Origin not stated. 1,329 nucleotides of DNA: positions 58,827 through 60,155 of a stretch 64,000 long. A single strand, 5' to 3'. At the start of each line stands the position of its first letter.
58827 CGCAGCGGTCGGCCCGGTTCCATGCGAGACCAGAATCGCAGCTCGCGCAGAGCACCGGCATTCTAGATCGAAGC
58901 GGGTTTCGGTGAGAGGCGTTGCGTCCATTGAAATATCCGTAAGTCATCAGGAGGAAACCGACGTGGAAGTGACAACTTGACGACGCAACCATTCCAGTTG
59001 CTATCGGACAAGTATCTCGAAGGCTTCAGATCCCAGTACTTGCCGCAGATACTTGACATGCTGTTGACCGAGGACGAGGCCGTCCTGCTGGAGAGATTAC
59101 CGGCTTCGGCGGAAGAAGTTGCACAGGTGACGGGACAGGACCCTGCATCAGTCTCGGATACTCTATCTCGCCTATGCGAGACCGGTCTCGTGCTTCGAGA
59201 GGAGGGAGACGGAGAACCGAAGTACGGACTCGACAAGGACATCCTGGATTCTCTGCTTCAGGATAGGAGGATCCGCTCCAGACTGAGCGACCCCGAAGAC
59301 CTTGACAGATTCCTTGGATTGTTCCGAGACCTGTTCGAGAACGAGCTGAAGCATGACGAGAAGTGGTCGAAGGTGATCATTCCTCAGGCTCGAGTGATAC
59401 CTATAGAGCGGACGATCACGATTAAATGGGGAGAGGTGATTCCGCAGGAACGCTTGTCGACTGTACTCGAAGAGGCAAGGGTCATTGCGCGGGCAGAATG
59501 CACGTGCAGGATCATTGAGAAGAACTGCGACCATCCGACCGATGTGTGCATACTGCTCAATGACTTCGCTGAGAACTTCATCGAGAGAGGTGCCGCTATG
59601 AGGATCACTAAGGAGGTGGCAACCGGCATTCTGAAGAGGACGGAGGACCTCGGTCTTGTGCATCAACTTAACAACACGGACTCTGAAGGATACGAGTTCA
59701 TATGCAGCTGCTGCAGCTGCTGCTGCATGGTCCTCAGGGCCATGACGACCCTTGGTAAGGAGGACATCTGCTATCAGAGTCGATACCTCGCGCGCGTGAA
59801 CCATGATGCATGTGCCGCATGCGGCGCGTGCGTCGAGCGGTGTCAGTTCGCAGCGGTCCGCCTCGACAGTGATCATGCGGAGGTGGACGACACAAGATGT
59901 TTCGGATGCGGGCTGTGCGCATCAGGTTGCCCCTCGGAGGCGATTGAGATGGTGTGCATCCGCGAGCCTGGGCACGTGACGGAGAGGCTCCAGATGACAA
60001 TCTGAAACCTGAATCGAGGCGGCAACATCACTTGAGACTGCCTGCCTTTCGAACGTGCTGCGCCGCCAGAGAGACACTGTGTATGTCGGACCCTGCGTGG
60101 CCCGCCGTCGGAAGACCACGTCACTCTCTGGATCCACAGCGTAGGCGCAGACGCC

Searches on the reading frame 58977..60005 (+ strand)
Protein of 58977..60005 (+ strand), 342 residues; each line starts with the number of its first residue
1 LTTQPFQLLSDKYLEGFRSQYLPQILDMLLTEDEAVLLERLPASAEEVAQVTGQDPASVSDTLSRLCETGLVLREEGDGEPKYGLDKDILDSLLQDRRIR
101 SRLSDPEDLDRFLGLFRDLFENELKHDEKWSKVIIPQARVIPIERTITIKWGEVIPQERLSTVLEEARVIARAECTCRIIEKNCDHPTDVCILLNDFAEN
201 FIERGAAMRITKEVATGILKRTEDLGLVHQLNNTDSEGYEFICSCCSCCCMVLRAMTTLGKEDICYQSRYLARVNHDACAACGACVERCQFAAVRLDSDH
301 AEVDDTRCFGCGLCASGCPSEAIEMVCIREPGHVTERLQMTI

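Call 3: search_protein_families(library=pfam, proteins=[window:58977-60005:+], max_evalue=1)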
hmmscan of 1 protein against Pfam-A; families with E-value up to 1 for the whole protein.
window:58977-60005:+ (342 aa): 22 families
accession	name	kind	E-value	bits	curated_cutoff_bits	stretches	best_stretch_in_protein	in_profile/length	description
PF00037.32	Fer4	-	4e-10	39.5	21.1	2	302-324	2-24/24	4Fe-4S binding domain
PF14697.11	Fer4_21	-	1e-09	38.8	35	1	272-325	1-59/59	4Fe-4S dicluster domain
PF12802.13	MarR_2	-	2.5e-07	31.2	27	1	38-78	14-58/61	MarR family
PF13187.11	Fer4_9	-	9.3e-07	29.2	27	1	278-323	1-52/52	4Fe-4S dicluster domain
PF12837.12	Fer4_6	-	2.8e-06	27.5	25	2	301-323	2-24/24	4Fe-4S binding domain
PF12838.12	Fer4_7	-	1.1e-05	26.2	27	1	279-322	2-52/52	4Fe-4S dicluster domain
PF01978.25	TrmB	-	5.2e-05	23.4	25.6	1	36-81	16-59/68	Sugar-specific transcriptional regulator TrmB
PF25160.1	LdpA_Fe-S-bd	-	0.00016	21.8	27.6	1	285-326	9-46/49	LdpA Fe-S cluster-binding domain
PF13237.11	Fer4_10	-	0.00029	21.2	25.5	2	273-319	3-53/53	4Fe-4S dicluster domain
PF25212.1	HVO_A0114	-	0.00058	20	27.6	1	37-78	31-72/84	HVO_A0114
PF01325.25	Fe_dep_repress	-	0.00092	19.8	26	1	42-73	22-53/60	Iron dependent repressor, N-terminal DNA binding domain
PF13545.12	HTH_Crp_2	-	0.0011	19.3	27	1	36-73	17-53/70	Crp-like helix-turn-helix domain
PF12797.12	Fer4_2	-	0.0016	18.7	24.5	2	300-320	2-22/22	4Fe-4S binding domain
PF24033.1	DUF7342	-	0.0037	17.7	31.6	1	40-88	15-63/150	Family of unknown function (DUF7342)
PF01047.28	MarR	-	0.023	15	24.6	0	42-76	17-51/59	MarR family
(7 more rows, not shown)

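Call 4: search_protein_families(library=ncbifam, proteins=[window:58977-60005:+], max_evalue=1)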
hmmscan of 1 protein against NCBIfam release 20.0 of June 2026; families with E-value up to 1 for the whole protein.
window:58977-60005:+ (342 aa): 70 families (the best 25 are shown)
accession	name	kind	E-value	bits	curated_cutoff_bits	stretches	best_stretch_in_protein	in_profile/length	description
NF040770.1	hetero_SS_HdrA2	exception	1.1e-10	40.3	1100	1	247-329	548-629/777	CoB-CoM heterodisulfide reductase HdrA2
NF058577.1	FdxA_fam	equivalog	7.2e-09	35.7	65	1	274-322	4-52/52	4Fe-4S ferredoxin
NF041891.1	hdrA_Methbact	equivalog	9.4e-08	30.7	1300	1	270-327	565-622/762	ferredoxin:CoB-CoM heterodisulfide reductase subunit HdrA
TIGR02700.1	flavo_MJ0208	hypoth_equivalog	3e-07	29.9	251.35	1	273-324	144-195/234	dihydromethanopterin reductase (acceptor)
NF007203.0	PRK09624.1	equivalog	3.5e-07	30.4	171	1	271-326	45-101/105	pyuvate ferredoxin oxidoreductase subunit delta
NF005503.0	PRK07118.1-2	equivalog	5e-07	29.3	252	1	278-329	139-190/292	RnfABCDGE type electron transport complex subunit B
NF045790.1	OxalOxreddelta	equivalog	5.5e-07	29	230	1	274-326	257-309/316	oxalate oxidoreductase subunit delta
NF038196.1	ferrodoxin_EFR1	subfamily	1e-06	29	75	1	273-325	181-231/242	EFR1 family ferrodoxin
TIGR04105.1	FeFe_hydrog_B1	subfamily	1.1e-06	27.6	450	1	265-325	102-161/462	monomeric [FeFe] hydrogenase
NF040864.1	HgcB_ferredoxin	equivalog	1.8e-06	27.7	99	1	274-325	11-63/93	mercury methylation ferredoxin HgcB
NF007202.0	PRK09623.1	equivalog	2.2e-06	27.9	166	1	269-326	43-101/105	3-methyl-2-oxobutanoate dehydrogenase subunit delta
NF040684.1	PorD_Arch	equivalog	2.3e-06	27.6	120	1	275-326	30-82/85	pyruvate synthase subunit PorD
NF005504.0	PRK07118.1-3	equivalog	6.4e-06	25.7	437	1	278-325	141-267/293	Fe-S cluster domain-containing protein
TIGR04041.1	activase_YjjW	hypoth_equivalog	7.8e-06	25.5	250.2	1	277-332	41-96/276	YjjW family glycine radical enzyme activase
TIGR02179.1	PorD_KorD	subfamily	1.3e-05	25.2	60.05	1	300-326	49-75/78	2-oxoacid:acceptor oxidoreductase, delta subunit, pyruvate/2-ketoisovalerate family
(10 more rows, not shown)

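Call 5: search_solved_structures(query=window:58977-60005:+, max_evalue=1, show_alignments=2)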
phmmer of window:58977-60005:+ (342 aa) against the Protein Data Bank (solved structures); distinct sequences matched with E-value up to 1: 135 (the best 60 are shown).
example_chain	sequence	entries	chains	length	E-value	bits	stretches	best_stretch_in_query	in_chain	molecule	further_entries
9sw6_G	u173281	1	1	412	3.6e-13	52.5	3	279-324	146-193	Polyferredoxin protein MvhB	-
8rvv_A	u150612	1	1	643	6e-11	45.2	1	270-325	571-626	H(2):CoB-CoM heterodisulfide,ferredoxin reductase subunit A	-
8rvu_a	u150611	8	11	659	6.6e-11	45.1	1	270-325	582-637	H(2):CoB-CoM heterodisulfide,ferredoxin reductase subunit A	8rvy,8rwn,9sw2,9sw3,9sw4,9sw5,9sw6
5odc_A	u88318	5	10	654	1.3e-10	44.1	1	252-325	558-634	Heterodisulfide reductase, subunit A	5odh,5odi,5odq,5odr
9eri_B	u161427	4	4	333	1.5e-09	40.6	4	272-334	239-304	Na(+)-translocating ferredoxin:NAD(+) oxidoreductase complex subunit B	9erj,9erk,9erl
9sfi_A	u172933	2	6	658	4.3e-09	39.1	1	272-329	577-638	CoB--CoM heterodisulfide reductase iron-sulfur subunit A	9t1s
7zc6_B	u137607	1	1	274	7.5e-09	38.3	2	278-328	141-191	RnfB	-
7np8_A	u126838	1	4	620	1.3e-08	37.5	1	266-325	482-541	Coenzyme F420-dependent sulfite reductase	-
9sfi_O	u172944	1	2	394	9.4e-08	34.7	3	278-324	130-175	Ferredoxin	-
9sfi_T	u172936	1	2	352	1.2e-07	34.3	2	268-324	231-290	4Fe-4S ferredoxin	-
5t5i_F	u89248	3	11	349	1.8e-07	33.8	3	274-328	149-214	Tungsten formylmethanofuran dehydrogenase subunit fwdF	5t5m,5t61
9sw6_H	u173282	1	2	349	2.9e-07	33.1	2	278-325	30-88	Tungsten formylmethanofuran dehydrogenase, subunit F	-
9bt4_G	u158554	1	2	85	2.6e-06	30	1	276-327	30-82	Pyruvate:Ferredoxin Oxidoreductase, subunit delta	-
7bkb_K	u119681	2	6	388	5.4e-06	28.9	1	273-325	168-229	Formylmethanofuran dehydrogenase, subunit F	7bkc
7p5h_B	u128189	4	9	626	8.1e-06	28.3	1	274-326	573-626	Fe-hydrogenase, subunit beta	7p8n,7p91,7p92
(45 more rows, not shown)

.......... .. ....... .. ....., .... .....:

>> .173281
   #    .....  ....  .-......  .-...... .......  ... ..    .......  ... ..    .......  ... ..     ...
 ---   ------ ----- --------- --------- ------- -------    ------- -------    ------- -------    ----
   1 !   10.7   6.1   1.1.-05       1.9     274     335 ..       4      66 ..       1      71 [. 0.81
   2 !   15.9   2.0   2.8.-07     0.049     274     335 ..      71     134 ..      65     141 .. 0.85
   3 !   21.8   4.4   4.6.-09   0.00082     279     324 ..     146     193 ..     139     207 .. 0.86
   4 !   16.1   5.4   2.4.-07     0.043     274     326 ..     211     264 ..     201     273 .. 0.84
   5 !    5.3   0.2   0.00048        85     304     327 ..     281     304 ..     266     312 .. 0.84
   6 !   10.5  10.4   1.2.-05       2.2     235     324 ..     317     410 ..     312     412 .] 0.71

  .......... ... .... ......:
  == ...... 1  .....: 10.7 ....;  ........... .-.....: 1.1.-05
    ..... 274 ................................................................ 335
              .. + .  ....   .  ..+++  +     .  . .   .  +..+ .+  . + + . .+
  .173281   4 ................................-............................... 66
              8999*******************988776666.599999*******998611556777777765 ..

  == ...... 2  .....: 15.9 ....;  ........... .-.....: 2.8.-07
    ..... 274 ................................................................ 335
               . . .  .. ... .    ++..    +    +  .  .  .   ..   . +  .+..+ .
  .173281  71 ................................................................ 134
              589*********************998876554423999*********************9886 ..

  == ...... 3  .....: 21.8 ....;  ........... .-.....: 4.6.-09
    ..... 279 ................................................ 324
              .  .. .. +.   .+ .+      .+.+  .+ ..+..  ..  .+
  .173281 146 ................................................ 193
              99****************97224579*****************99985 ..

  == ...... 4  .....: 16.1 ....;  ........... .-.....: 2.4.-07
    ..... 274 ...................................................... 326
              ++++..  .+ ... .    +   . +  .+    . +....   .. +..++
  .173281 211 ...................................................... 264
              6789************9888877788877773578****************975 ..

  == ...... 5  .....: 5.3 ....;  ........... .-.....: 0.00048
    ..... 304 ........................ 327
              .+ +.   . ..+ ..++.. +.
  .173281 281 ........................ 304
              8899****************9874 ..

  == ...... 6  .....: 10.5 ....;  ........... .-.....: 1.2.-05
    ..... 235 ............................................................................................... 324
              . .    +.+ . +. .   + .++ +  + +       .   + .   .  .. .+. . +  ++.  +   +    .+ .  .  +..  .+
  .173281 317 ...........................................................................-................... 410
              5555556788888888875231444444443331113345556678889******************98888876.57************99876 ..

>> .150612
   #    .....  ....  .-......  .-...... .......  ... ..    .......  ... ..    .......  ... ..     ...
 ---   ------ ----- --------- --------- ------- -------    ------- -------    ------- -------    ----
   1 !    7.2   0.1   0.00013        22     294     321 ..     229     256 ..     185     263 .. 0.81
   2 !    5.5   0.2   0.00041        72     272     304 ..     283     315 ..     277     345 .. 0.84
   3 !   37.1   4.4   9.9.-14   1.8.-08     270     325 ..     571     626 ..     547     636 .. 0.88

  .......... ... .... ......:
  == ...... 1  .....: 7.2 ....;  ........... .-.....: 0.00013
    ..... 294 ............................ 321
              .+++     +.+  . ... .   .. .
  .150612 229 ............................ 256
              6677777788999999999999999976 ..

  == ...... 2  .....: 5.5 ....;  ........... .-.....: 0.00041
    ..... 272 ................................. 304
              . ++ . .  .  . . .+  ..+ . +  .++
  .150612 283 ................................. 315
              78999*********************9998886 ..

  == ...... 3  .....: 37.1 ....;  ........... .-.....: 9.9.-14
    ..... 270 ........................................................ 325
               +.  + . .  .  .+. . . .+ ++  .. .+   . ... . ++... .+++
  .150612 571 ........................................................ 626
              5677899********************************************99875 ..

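Call 6: find_homologous_proteins(query=window:58977-60005:+)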
Query window:58977-60005:+ (342 aa): 213 proteins with E <= 0.001 among 1796 candidates; the best 120 are listed.
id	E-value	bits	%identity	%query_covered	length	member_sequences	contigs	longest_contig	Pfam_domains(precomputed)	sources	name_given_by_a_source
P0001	1.9e-228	775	100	100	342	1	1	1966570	PF14697.12,PF12837.13,PF00037.33,PF12838.13,PF12802.14,PF13187.12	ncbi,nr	ncbi:MAG: 4Fe-4S binding protein [Methanobacteriota archaeon]|nr:MAG: 4Fe-4S binding protein [Euryar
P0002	2.2e-161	555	72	99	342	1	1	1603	PF14697.12,PF00037.33,PF12838.13,PF13545.13,PF13237.12,PF13187.12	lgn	-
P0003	9.0e-160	549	70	100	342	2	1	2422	PF14697.12,PF12797.13,PF12837.13,PF00037.33,PF12838.13,PF13237.12,PF13187.12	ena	-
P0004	2.5e-159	548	70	100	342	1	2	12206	PF14697.12,PF01978.26,PF00037.33,PF13545.13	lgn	-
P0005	4.7e-159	547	71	98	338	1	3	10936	PF14697.12,PF01978.26,PF00037.33,PF13237.12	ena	-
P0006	1.7e-158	545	70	100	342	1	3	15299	PF14697.12,PF12837.13,PF00037.33,PF13187.12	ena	-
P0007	5.1e-158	544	72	96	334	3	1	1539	PF14697.12,PF00037.33,PF12838.13,PF13187.12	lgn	-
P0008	4.7e-157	540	70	100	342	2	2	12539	PF14697.12,PF12837.13,PF00037.33,PF12838.13,PF13237.12,PF13187.12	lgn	-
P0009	1.5e-128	447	58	99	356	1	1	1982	PF14697.12,PF00037.33,PF12838.13,PF13187.12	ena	-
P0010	4.7e-122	425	54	99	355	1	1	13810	PF14697.12,PF00037.33,PF12838.13,PF13187.12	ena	-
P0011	1.3e-120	421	55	99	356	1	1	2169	PF14697.12,PF12797.13,PF00037.33,PF12838.13,PF13237.12,PF13187.12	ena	-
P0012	1.2e-118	414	53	99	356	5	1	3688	PF14697.12,PF00037.33,PF12838.13,PF13187.12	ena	-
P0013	1.4e-118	414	54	99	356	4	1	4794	PF14697.12,PF00037.33,PF12838.13,PF13237.12,PF13187.12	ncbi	-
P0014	3.2e-117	409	52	99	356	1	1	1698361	PF14697.12,PF12797.13,PF00037.33,PF12838.13,PF13187.12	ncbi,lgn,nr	ncbi:MAG: 4Fe-4S binding protein [Methanobacteriota archaeon]|nr:MAG: 4Fe-4S binding protein [Euryar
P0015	2.0e-106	374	53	93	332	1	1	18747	PF14697.12,PF12837.13,PF00037.33,PF13237.12,PF13187.12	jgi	-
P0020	1.3e-91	325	46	94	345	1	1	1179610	PF14697.12,PF12797.13,PF12837.13,PF00037.33,PF12838.13,PF25160.2,PF13237.12,PF13187.12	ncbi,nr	ncbi:MAG: 4Fe-4S binding protein [Candidatus Bathyarchaeota archaeon]|nr:MAG: 4Fe-4S binding protein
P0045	1.6e-56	210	40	93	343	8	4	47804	PF14697.12,PF12797.13,PF12837.13,PF00037.33,PF13237.12,PF13187.12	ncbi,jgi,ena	-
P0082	4.5e-41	159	33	89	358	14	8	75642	PF14697.12,PF12837.13,PF00037.33,PF12838.13,PF13237.12,PF13187.12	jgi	-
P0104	5.3e-37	146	42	49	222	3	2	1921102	PF14697.12,PF12797.13,PF00037.33,PF12838.13,PF13237.12,PF13187.12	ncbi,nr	ncbi:MAG: 4Fe-4S binding protein [Candidatus Bathyarchaeota archaeon]|nr:MAG: 4Fe-4S binding protein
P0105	5.5e-37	146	33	97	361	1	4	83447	PF14697.12,PF12837.13,PF00037.33,PF12838.13,PF13237.12,PF13187.12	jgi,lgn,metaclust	metaclust:\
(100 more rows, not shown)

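Call 13: find_encoding_contigs(protein=P0014, flank=8000, max_places=2)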
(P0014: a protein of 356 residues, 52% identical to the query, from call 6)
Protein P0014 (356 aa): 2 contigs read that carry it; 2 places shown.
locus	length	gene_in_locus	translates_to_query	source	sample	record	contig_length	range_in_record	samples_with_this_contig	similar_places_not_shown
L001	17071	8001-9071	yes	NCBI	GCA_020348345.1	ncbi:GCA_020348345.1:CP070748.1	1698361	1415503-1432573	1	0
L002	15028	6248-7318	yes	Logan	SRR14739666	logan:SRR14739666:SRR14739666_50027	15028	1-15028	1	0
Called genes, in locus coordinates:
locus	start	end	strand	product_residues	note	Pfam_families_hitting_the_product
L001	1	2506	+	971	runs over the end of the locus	PF24517:CBM96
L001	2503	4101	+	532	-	PF19077:Big_13 (faint)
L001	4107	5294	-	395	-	PF04389:Peptidase_M28 (faint), PF01546:Peptidase_M20, PF07687:M20_dimer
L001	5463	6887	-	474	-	PF07690:MFS_1, PF00083:Sugar_tr, PF07690:MFS_1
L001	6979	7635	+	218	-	PF04967:HTH_10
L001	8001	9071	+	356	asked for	PF12797:Fer4_2 (faint), PF00037:Fer4 (weak), PF12838:Fer4_7, PF13187:Fer4_9, PF14697:Fer4_21, PF00037:Fer4 (weak)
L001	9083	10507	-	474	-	PF06253:MTTB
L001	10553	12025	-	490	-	PF06253:MTTB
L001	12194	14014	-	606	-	-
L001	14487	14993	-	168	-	-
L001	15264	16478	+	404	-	PF03415:Peptidase_C11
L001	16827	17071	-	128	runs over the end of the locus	-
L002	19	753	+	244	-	-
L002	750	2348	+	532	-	PF19077:Big_13 (faint)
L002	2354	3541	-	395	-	PF04389:Peptidase_M28 (faint), PF01546:Peptidase_M20, PF07687:M20_dimer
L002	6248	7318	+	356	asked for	PF12797:Fer4_2 (faint), PF00037:Fer4 (weak), PF12838:Fer4_7, PF13187:Fer4_9, PF14697:Fer4_21, PF00037:Fer4 (weak)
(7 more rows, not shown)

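Call 14: find_encoding_contigs(protein=P0020, flank=8000, max_places=2)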
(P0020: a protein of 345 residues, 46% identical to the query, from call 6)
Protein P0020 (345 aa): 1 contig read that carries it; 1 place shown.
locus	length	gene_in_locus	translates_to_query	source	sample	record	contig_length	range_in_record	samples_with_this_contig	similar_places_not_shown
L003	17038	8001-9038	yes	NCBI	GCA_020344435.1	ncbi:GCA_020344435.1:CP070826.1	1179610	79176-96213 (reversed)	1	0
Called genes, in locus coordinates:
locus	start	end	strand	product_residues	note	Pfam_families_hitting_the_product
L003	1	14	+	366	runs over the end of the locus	-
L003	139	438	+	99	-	-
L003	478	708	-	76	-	-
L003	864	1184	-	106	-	-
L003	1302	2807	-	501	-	-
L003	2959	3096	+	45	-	-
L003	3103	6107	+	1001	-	PF00133:tRNA-synt_1, PF09334:tRNA-synt_1g (faint), PF00133:tRNA-synt_1, PF08264:Anticodon_1, PF19302:DUF5915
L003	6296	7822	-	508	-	PF02771:Acyl-CoA_dh_N, PF02770:Acyl-CoA_dh_M, PF00441:Acyl-CoA_dh_1, PF08028:Acyl-CoA_dh_2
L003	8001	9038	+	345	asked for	PF13237:Fer4_10 (faint), PF12797:Fer4_2 (faint), PF12837:Fer4_6 (faint), PF14697:Fer4_21, PF13187:Fer4_9 (weak), PF12838:Fer4_7 (weak), PF25160:LdpA_Fe-S-bd (weak), PF00037:Fer4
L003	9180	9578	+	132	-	PF00903:Glyoxalase, PF13468:Glyoxalase_3, PF13669:Glyoxalase_4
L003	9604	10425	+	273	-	PF03099:BPL_LplA_LipB, PF02237:BPL_C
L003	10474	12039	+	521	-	PF01039:Carboxyl_trans, PF03255:ACCA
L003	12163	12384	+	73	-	-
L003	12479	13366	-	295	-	PF16640:Big_3_5 (weak)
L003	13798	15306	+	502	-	PF00289:Biotin_carb_N, PF02222:ATP-grasp, PF02786:CPSase_L_D2, PF07478:Dala_Dala_lig_C, PF02785:Biotin_carb_C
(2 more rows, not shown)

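Call 16: find_encoding_contigs(protein=P0082, flank=7000, max_places=4)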
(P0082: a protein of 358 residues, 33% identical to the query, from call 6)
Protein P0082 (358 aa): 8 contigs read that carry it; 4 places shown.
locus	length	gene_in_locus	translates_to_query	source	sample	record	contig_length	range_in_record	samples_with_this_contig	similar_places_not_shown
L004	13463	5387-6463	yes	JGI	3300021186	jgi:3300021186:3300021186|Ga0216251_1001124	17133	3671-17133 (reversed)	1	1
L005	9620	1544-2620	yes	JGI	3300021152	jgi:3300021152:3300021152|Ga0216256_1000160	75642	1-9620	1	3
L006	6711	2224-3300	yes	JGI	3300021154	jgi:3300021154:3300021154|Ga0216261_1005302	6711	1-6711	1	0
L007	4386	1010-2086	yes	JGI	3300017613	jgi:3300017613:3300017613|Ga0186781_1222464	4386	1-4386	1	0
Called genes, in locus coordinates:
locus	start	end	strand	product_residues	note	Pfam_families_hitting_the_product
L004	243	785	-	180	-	PF10543:ORF6N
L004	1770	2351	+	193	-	PF00440:TetR_N (weak), PF16925:TetR_C_13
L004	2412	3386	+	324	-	PF00561:Abhydrolase_1, PF12146:Hydrolase_4, PF12697:Abhydrolase_6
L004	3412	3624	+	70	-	-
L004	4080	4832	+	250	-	-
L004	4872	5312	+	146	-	PF22381:Staph_reg_Sar_Rot (weak), PF01047:MarR, PF12802:MarR_2, PF13463:HTH_27 (weak)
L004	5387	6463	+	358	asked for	PF12838:Fer4_7, PF13187:Fer4_9 (weak), PF13237:Fer4_10, PF00037:Fer4 (weak), PF12837:Fer4_6 (weak), PF14697:Fer4_21 (weak)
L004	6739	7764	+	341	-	PF00291:PALP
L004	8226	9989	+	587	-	PF02310:B12-binding (weak), PF04055:Radical_SAM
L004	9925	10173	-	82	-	-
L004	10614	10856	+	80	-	PF12651:RHH_3 (weak)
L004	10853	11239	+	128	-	PF01850:PIN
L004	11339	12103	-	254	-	PF10543:ORF6N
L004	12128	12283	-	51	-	-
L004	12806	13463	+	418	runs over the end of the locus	PF07690:MFS_1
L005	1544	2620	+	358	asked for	PF12838:Fer4_7, PF13187:Fer4_9 (weak), PF13237:Fer4_10, PF00037:Fer4 (weak), PF12837:Fer4_6 (weak), PF14697:Fer4_21 (weak)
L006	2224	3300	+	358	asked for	PF12838:Fer4_7, PF13187:Fer4_9 (weak), PF13237:Fer4_10, PF00037:Fer4 (weak), PF12837:Fer4_6 (weak), PF14697:Fer4_21 (weak)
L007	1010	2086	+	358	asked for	PF12838:Fer4_7, PF13187:Fer4_9 (weak), PF13237:Fer4_10, PF00037:Fer4 (weak), PF12837:Fer4_6 (weak), PF14697:Fer4_21 (weak)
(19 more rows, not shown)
